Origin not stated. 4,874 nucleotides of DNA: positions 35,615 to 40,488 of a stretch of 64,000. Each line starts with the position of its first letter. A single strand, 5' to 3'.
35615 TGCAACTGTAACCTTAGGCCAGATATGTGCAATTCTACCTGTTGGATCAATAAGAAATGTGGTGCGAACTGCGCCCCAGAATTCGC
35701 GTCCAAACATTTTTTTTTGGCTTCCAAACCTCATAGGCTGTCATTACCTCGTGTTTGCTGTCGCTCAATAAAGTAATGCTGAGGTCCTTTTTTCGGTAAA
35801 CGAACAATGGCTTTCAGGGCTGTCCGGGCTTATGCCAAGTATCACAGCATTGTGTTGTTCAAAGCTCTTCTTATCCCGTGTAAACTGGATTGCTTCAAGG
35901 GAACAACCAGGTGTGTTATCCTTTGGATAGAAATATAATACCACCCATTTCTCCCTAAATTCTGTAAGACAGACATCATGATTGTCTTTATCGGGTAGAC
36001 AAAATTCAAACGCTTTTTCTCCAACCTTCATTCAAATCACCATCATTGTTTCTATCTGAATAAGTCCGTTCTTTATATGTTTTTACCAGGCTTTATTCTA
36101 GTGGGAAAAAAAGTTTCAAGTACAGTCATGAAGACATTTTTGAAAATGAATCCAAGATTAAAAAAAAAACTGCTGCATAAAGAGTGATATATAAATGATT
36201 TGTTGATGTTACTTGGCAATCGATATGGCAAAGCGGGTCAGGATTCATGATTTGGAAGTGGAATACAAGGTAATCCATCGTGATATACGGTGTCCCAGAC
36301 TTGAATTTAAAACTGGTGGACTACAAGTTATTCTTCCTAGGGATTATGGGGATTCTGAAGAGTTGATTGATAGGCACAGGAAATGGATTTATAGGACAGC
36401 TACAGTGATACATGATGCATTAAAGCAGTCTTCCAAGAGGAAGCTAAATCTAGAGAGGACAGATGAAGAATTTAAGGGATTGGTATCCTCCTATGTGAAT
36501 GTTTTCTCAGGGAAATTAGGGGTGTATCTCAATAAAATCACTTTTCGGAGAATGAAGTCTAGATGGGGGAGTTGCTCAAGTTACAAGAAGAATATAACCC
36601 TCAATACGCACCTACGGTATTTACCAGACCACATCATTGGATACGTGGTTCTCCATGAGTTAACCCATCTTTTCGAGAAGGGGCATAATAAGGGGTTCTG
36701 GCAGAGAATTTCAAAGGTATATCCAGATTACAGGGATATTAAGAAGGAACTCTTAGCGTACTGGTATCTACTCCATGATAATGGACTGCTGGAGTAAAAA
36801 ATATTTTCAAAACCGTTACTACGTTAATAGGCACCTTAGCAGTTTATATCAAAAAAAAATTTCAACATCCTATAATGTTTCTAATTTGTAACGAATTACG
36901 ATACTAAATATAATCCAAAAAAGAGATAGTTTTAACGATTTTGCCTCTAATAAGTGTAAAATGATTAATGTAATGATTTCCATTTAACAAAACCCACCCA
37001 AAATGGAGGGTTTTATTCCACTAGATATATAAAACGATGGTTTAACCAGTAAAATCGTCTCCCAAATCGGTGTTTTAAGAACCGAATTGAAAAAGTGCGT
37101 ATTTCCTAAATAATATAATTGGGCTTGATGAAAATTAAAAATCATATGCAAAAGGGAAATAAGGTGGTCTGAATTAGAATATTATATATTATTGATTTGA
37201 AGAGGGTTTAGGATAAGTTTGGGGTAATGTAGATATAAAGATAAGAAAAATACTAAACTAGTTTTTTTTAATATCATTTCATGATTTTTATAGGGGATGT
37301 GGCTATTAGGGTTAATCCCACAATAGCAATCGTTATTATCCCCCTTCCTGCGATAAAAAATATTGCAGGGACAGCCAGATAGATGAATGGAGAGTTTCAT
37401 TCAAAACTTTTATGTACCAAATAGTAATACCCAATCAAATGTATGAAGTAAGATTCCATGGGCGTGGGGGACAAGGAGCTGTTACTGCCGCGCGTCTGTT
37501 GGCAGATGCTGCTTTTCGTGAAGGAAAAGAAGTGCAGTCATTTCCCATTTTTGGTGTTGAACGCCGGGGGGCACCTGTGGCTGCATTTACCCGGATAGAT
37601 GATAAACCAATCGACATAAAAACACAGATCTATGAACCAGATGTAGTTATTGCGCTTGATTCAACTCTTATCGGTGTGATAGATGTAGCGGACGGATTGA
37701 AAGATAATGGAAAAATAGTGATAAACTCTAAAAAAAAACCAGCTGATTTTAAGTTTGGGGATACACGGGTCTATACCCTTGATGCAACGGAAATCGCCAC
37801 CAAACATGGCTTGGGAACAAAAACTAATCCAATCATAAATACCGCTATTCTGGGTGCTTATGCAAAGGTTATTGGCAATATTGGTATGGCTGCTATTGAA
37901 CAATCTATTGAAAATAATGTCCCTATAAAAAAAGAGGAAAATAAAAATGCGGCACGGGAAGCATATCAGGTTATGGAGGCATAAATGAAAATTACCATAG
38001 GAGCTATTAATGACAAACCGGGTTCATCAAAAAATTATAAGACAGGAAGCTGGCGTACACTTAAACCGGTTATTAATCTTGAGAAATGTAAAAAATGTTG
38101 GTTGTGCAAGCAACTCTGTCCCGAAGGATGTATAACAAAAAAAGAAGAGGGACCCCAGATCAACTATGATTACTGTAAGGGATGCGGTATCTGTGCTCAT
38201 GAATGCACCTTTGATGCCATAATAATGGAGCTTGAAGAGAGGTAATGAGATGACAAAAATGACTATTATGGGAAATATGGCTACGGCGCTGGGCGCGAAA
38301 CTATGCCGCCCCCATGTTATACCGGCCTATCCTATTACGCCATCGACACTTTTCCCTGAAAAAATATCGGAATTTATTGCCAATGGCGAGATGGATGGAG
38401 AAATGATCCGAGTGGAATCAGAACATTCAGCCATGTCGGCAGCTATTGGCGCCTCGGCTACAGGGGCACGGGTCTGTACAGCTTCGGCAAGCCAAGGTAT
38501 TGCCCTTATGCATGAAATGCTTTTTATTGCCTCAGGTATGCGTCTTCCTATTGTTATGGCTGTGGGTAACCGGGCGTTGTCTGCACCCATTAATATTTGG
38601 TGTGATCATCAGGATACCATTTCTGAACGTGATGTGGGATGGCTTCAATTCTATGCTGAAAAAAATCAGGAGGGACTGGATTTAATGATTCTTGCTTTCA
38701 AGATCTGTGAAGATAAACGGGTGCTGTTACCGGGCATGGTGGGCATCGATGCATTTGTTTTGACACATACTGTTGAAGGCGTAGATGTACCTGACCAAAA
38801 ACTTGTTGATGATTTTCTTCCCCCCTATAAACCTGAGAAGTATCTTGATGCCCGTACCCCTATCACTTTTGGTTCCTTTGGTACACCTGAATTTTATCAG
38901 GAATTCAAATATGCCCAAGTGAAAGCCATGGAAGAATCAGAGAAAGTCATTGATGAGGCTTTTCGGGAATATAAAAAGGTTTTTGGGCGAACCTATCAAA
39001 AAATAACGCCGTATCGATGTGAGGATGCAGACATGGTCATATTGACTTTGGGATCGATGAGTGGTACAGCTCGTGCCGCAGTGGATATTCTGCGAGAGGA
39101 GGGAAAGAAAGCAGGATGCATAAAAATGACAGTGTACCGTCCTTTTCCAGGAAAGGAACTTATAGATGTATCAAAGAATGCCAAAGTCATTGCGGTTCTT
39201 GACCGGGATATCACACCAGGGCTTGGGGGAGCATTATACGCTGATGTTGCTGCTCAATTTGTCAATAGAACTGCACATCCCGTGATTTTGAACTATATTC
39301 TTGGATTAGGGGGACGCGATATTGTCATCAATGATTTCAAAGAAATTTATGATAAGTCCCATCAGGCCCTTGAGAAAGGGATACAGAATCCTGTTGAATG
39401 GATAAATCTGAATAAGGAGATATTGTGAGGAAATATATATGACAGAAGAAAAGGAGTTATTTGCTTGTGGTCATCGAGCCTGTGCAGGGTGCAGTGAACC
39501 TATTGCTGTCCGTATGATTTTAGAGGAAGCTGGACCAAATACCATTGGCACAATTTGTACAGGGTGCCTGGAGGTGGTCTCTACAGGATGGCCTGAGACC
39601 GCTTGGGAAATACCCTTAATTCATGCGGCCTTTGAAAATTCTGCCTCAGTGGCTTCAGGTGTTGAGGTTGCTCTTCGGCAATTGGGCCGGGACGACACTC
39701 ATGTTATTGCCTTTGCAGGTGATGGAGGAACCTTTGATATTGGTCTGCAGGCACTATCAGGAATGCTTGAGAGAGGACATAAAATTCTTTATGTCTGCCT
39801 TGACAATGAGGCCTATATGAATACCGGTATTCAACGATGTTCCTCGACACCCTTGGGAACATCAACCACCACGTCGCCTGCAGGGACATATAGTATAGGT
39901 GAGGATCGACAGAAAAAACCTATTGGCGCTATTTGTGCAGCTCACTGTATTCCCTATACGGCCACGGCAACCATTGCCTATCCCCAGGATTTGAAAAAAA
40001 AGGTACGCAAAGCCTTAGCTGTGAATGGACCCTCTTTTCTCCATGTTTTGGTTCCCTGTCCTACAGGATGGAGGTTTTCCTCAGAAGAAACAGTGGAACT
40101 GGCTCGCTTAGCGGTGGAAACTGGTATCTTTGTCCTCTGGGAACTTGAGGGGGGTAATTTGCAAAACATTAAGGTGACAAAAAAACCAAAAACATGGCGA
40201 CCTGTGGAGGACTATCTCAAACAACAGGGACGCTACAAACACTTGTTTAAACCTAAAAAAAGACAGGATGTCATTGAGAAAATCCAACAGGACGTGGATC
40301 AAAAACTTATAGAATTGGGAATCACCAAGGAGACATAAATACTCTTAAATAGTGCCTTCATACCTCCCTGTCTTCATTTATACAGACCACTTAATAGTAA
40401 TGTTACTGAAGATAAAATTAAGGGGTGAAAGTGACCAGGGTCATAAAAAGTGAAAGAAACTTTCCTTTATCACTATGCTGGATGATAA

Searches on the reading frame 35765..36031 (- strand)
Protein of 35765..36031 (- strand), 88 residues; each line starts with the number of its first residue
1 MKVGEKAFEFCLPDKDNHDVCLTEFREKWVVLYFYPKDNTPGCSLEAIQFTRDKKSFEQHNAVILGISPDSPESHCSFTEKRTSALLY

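Call 60: search_protein_families(library=pfam, proteins=[window:35765-36031:-], max_evalue=0.01)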
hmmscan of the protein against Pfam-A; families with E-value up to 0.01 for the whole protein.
window:35765-36031:- (88 aa): 2 families
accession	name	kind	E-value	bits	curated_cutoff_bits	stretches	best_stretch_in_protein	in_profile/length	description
PF00578.27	AhpC-TSA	-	8.4e-24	84.3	26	1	3-82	1-80/124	AhpC/TSA family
PF08534.16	Redoxin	-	3.1e-08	34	26.6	1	2-74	1-75/148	Redoxin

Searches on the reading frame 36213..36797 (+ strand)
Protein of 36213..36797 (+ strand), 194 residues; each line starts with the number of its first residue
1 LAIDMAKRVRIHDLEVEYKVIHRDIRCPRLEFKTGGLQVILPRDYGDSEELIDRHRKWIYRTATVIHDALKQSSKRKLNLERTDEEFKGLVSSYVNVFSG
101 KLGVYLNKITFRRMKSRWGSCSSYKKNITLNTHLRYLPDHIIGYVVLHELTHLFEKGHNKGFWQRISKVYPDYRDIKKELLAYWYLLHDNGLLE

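Call 8: search_protein_families(library=pfam, proteins=[window:36213-36797:+])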
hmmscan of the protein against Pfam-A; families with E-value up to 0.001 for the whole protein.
window:36213-36797:+ (194 aa): 3 families
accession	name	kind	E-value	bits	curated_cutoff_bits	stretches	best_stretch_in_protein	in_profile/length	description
PF01863.23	YgjP-like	-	8.8e-34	117.8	26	1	69-180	94-204/207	YgjP-like, metallopeptidase domain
PF08325.16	WLM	-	0.00014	22.5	26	1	134-177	75-118/190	WLM domain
PF10263.15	SprT-like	-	0.00037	20.7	25.6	1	108-162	22-88/108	SprT-like family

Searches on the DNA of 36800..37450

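Call 46: search_rna_families(source=window, start=36800, end=37450, threshold=evalue, max_evalue=10)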
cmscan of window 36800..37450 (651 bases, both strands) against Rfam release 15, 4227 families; matches with E-value up to 10: 12.
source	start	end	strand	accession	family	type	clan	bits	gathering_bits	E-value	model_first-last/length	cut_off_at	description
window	36883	36907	+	RF03904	MIR7991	Gene; miRNA;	-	21.2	58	0.094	11-35/47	no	MIR7991 microRNA precursor family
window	36865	36922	+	RF04330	snoMe28S-C3422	Gene; snRNA; snoRNA; CD-box;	-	20.3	80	8.5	1-79/79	no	Drosophila C/D box small nucleolar RNA snoMe28S-C3422 family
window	37218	37381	+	RF02062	STnc361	Gene; sRNA;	-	20.2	80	1.8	1-150/150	no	Salmonella enterica sRNA STnc361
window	36984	37108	-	RF01859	Phe_leader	Cis-reg; leader;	-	19.3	55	1.4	1-125/125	no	Phenylalanine leader peptide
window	36960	37019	+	RF01859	Phe_leader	Cis-reg; leader;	-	18.9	55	1.7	1-125/125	no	Phenylalanine leader peptide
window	37116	37147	+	RF02280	TtnuCD3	Gene; snRNA; snoRNA; CD-box;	-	18.9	70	5.2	1-72/72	no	Tetrahymena snoRNA TtnuCD3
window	37105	37166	+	RF04266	mir-9412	Gene; miRNA;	-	18.5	70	1.1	1-64/64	no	mir-9412 microRNA precursor family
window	36958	37046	-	RF01770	rimP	Cis-reg; leader;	-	17.2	47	4.3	1-102/102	no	Gammaprotebacteria rimP leader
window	36989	37014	-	RF01772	rnk_pseudo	Cis-reg; leader;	-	15.6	55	6.5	74-99/108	no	Pseudomonas rnk leader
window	36919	37012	+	RF01197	snR39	Gene; snRNA; snoRNA; CD-box;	CL00054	15.5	40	8.9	1-95/95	no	Small nucleolar RNA snR39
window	37339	37393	+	RF00284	SNORD74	Gene; snRNA; snoRNA; CD-box;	CL00069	14.9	41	2.5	1-80/80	no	Small nucleolar RNA SNORD74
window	36971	37156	-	RF03532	SQ2397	Cis-reg;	-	14.4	100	6.7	1-243/243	no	Cis-regulator of HTH transcription factor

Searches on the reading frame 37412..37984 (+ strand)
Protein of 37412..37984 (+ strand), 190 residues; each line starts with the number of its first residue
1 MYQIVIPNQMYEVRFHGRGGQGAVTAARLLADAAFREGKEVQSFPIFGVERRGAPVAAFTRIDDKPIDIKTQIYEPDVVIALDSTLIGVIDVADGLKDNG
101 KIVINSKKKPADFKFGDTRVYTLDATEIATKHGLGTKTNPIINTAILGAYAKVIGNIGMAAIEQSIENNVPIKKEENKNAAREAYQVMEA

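Call 8: search_protein_families(library=pfam, proteins=[window:37412-37984:+])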
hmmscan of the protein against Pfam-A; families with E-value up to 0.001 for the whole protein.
window:37412-37984:+ (190 aa): 1 family
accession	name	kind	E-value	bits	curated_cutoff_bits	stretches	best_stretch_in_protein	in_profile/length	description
PF01558.24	POR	-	6.5e-41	140.8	27.4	1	19-186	1-173/173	Pyruvate ferredoxin/flavodoxin oxidoreductase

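Call 48: find_homologous_proteins(query=window:37412-37984:+, max_evalue=1e-60)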
Query window:37412-37984:+ (190 aa): 275 proteins with E <= 1e-60 among 8000 candidates; the best 120 are listed.
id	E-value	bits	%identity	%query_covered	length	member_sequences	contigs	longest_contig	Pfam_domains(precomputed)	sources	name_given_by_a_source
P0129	2.4e-107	374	91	99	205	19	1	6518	PF01558.26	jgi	-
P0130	9.5e-97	340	86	95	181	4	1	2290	PF01558.26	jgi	jgi:pyruvate ferredoxin oxidoreductase gamma subunit/2-oxoisovalerate ferredoxin oxidoreductase gamm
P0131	7.0e-88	311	79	95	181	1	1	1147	PF01558.26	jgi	jgi:pyruvate ferredoxin oxidoreductase gamma subunit/2-oxoisovalerate ferredoxin oxidoreductase gamm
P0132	1.5e-87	310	79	95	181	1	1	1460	PF01558.26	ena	-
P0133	7.0e-85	301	78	95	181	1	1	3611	PF01558.26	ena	-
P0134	8.4e-84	298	73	95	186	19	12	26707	PF01558.26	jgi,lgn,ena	-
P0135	9.5e-84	298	73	94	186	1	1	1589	PF01558.26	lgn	-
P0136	1.9e-83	297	72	95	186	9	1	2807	PF01558.26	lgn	-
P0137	3.7e-83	296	74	95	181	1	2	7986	PF01558.26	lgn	-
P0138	1.2e-80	288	72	93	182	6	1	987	PF01558.26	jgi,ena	-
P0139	1.2e-80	287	71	93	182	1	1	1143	PF01558.26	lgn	-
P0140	4.2e-80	286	72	93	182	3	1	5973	PF01558.26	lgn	-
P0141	7.0e-80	285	70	95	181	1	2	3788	PF01558.26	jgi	jgi:pyruvate ferredoxin oxidoreductase gamma subunit/2-oxoisovalerate ferredoxin oxidoreductase gamm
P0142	1.2e-79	284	71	94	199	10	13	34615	PF01558.26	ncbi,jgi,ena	-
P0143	5.3e-79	282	69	95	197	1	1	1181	PF01558.26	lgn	-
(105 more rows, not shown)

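Call 49: find_encoding_contigs(protein=P0129, flank=6000, max_places=4)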
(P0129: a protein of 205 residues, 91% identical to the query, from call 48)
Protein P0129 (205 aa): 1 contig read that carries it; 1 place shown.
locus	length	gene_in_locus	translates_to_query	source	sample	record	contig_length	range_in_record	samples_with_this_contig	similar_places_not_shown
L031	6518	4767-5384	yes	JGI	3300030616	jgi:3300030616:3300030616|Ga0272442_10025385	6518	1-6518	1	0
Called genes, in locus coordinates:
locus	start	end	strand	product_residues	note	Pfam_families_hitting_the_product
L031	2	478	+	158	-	?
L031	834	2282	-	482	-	PF01566:Nramp (weak)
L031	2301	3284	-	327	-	PF01841:Transglut_core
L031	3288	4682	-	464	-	PF04443:LuxE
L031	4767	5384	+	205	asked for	PF01558:POR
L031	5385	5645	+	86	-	PF13187:Fer4_9 (faint), PF12838:Fer4_7, PF13237:Fer4_10 (weak), PF14697:Fer4_21 (weak), PF00037:Fer4, PF12797:Fer4_2 (weak), PF12837:Fer4_6 (weak)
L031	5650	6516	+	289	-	?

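Call 50: find_encoding_contigs(protein=P0130, flank=3000, max_places=4)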
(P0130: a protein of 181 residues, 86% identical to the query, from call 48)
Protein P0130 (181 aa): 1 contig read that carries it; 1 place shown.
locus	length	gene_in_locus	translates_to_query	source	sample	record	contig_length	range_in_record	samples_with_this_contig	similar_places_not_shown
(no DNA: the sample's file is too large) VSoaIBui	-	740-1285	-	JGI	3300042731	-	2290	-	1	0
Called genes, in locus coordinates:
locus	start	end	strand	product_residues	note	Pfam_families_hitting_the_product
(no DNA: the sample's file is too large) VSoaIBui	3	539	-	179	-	?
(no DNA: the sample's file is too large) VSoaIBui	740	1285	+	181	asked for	PF01558:POR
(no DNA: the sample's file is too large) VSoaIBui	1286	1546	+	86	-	PF12797:Fer4_2 (faint), PF13237:Fer4_10 (faint), PF14697:Fer4_21 (weak), PF12838:Fer4_7 (weak), PF13187:Fer4_9 (weak), PF13484:Fer4_16 (faint), PF00037:Fer4, PF12837:Fer4_6 (weak)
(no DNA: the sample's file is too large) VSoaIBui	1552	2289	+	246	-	?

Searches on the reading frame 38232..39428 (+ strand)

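Call 8: search_protein_families(library=pfam, proteins=[window:38232-39428:+])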
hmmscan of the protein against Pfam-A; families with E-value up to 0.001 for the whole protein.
window:38232-39428:+ (398 aa): 3 families
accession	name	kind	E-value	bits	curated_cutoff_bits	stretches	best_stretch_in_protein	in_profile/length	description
PF01855.24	POR_N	-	4.3e-70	236.5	27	1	21-244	2-230/231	Pyruvate flavodoxin/ferredoxin oxidoreductase, thiamine diP-bdg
PF17147.9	PFOR_II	-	1e-27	96.9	27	1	266-368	1-101/102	Pyruvate:ferredoxin oxidoreductase core domain II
PF02780.25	Transketolase_C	-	4.7e-08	33.4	25.9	1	262-351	6-96/124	Transketolase, C-terminal domain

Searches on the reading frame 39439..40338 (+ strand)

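Call 8: search_protein_families(library=pfam, proteins=[window:39439-40338:+])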
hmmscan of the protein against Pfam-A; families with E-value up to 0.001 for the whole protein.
window:39439-40338:+ (299 aa): 1 family
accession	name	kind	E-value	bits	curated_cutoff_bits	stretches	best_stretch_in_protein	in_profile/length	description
PF02775.26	TPP_enzyme_C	-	1.1e-21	77.6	21.9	1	52-203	18-151/151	Thiamine pyrophosphate enzyme, C-terminal TPP binding domain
